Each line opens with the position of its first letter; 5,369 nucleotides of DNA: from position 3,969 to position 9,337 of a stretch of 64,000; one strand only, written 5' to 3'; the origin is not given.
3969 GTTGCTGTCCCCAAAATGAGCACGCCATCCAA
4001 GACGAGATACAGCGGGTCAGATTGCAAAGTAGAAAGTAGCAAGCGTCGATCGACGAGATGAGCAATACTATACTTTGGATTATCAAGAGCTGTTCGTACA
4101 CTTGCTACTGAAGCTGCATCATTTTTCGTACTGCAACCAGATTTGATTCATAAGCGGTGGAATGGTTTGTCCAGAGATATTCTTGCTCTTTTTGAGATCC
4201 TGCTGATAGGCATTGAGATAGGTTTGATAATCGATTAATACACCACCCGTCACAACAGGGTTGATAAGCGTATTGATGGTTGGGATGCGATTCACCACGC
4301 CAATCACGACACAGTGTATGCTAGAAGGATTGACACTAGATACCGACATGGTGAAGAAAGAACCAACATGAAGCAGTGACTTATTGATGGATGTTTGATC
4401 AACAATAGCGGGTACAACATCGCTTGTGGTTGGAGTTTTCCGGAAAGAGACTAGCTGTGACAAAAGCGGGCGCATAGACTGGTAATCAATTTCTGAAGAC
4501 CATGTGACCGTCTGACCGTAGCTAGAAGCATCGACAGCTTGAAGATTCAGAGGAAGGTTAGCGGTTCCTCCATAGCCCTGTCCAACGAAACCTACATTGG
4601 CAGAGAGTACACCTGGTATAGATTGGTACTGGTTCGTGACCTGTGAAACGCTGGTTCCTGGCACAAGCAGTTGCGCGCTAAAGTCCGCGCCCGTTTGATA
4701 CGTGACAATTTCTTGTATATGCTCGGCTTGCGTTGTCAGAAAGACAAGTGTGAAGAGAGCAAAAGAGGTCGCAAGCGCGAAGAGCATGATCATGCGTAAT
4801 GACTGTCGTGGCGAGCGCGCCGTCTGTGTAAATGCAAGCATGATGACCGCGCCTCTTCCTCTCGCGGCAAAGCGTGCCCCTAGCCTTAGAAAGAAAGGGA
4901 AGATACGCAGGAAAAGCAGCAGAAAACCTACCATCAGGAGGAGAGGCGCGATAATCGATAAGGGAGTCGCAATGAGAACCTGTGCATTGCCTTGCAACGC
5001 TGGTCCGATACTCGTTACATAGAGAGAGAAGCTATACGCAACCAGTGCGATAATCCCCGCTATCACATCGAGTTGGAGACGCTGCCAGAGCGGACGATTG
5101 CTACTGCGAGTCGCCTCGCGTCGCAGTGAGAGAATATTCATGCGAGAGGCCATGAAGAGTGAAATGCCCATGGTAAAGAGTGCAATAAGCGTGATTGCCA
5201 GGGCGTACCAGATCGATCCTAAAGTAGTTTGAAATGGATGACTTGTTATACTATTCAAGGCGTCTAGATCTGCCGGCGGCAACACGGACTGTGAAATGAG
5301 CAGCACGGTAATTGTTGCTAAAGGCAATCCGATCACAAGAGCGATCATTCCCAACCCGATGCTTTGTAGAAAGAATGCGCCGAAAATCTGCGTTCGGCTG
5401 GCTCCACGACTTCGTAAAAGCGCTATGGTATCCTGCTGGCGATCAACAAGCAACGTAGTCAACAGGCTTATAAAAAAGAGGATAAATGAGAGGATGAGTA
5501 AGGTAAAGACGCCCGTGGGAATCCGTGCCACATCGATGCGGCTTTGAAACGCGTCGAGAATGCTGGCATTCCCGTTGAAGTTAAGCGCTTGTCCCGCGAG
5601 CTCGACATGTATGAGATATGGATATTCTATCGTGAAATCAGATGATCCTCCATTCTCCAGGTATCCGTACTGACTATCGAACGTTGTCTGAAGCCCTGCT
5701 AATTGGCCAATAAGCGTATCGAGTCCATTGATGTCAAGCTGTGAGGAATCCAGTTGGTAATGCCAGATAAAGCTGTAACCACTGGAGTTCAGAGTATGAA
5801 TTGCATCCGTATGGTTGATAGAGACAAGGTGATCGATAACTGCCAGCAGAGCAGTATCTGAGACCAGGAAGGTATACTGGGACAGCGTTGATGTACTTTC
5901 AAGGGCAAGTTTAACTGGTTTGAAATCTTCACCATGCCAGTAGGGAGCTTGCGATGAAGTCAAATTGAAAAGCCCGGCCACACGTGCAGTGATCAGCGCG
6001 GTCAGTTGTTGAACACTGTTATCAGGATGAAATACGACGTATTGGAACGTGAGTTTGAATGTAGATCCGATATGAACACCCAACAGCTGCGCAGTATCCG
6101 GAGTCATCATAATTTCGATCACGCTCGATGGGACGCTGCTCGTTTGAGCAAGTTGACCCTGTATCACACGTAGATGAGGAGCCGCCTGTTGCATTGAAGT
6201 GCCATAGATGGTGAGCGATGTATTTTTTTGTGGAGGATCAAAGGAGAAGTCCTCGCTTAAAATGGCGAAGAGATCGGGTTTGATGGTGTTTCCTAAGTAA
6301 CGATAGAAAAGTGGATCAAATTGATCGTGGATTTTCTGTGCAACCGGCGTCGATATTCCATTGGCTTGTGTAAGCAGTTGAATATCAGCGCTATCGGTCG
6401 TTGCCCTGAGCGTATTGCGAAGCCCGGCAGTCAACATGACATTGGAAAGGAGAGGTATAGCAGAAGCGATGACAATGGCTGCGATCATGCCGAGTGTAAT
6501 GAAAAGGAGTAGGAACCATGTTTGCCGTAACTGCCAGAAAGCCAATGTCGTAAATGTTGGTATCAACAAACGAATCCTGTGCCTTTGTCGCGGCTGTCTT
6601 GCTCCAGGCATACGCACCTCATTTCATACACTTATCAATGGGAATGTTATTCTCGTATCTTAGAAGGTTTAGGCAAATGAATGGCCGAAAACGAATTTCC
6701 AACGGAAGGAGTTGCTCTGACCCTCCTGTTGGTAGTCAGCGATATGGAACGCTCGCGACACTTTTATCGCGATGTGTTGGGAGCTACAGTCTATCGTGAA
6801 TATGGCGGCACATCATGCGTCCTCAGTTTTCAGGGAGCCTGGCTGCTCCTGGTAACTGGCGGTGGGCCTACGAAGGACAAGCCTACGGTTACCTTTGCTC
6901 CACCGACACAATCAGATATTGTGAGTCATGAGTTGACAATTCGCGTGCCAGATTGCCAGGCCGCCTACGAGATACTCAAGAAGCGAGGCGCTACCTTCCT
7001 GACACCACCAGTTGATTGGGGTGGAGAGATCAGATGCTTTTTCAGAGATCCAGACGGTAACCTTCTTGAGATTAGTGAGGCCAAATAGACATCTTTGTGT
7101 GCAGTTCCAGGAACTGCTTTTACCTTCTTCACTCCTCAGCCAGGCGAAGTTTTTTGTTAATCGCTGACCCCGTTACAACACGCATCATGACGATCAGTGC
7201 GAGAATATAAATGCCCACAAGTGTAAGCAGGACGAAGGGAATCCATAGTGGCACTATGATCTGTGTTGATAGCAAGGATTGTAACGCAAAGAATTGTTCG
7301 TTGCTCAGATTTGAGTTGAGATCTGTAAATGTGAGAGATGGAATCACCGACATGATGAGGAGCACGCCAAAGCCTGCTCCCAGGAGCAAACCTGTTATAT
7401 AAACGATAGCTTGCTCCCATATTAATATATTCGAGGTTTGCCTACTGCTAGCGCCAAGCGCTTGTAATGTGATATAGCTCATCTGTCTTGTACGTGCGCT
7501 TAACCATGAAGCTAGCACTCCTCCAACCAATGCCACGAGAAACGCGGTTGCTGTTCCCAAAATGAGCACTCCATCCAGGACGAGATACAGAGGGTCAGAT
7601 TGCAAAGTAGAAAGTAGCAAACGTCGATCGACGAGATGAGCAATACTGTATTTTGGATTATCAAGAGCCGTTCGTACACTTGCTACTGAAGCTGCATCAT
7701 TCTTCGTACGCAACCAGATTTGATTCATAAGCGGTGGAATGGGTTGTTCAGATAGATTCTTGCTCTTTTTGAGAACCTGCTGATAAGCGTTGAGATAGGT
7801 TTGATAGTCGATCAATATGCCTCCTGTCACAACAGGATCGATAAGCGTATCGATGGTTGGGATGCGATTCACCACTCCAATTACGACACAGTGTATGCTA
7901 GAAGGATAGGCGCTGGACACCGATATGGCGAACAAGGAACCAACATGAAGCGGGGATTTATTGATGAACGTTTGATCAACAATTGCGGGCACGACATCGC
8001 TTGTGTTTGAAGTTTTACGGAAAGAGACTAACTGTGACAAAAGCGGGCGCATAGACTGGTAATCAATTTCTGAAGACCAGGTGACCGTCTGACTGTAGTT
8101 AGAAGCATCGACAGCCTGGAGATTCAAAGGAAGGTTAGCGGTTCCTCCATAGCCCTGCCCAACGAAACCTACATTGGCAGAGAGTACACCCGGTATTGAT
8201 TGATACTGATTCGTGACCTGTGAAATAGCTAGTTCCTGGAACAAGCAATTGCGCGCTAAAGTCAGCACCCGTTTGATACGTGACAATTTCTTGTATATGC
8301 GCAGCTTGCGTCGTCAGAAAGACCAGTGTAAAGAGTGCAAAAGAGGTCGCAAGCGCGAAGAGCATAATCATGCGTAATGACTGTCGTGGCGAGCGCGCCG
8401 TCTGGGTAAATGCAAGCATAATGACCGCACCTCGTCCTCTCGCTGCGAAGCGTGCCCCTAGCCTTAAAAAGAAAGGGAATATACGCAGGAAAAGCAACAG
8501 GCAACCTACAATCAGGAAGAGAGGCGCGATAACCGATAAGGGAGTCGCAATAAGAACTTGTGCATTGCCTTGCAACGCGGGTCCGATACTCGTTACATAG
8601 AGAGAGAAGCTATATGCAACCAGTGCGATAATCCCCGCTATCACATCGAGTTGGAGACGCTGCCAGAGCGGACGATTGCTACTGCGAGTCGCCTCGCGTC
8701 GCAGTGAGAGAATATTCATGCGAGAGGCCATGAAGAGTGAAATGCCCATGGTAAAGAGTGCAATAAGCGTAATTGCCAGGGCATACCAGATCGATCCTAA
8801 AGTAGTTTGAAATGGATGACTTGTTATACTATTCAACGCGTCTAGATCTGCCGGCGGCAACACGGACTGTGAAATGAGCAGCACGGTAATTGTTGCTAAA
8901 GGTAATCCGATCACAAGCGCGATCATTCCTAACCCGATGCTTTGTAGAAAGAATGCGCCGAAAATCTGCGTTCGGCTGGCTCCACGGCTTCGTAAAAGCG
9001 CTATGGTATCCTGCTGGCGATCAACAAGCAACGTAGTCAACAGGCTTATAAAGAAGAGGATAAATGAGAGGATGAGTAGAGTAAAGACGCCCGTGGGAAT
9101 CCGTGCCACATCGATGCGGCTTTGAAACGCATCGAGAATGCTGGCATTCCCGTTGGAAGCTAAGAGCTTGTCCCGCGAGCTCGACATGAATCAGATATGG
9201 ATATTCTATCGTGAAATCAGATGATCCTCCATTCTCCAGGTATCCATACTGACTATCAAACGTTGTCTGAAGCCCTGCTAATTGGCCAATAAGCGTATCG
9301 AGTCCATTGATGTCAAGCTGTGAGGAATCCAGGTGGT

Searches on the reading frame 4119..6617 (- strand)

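Call 78: search_protein_families(library=pfam, proteins=[window:4119-6617:-], max_evalue=0.0001)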
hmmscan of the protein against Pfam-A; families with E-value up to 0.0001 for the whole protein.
window:4119-6617:- (832 aa): 1 family
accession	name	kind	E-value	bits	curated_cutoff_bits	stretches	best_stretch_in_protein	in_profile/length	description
PF02687.27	FtsX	-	2e-11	44.5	25.5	1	370-495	2-120/120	FtsX-like permease C-terminal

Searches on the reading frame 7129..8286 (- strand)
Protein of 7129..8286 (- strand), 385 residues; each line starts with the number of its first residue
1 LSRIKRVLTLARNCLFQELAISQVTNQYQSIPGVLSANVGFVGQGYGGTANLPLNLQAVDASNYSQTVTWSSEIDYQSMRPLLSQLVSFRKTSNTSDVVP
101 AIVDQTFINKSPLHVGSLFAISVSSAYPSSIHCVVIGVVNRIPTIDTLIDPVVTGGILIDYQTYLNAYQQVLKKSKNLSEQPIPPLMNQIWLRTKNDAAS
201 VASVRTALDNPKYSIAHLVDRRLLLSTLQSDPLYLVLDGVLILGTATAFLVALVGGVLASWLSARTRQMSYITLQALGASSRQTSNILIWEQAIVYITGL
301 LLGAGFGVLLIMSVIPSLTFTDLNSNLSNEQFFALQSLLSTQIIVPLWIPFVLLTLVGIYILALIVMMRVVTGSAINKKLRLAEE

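Call 78: search_protein_families(library=pfam, proteins=[window:7129-8286:-], max_evalue=0.0001)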
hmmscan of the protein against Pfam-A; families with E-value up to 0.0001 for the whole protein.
window:7129-8286:- (385 aa): 1 family
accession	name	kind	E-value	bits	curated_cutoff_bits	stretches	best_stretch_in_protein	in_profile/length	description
PF02687.27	FtsX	-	6.2e-09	36.4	25.5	1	246-368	5-112/120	FtsX-like permease C-terminal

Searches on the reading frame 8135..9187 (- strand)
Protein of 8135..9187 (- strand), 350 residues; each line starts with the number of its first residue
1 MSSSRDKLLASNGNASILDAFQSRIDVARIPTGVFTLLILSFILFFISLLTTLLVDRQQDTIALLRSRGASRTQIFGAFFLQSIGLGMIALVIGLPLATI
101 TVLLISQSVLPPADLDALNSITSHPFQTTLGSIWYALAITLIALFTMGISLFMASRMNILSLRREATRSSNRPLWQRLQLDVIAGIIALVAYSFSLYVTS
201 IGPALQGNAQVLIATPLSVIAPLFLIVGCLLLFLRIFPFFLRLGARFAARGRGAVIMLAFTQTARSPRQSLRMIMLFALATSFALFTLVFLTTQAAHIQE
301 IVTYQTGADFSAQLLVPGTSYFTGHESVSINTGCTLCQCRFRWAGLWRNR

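Call 78: search_protein_families(library=pfam, proteins=[window:8135-9187:-], max_evalue=0.0001)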
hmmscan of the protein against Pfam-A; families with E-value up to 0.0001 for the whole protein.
window:8135-9187:- (350 aa): 1 family
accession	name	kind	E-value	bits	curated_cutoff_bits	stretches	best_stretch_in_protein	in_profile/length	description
PF02687.27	FtsX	-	4.2e-12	46.6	25.5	1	34-159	2-120/120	FtsX-like permease C-terminal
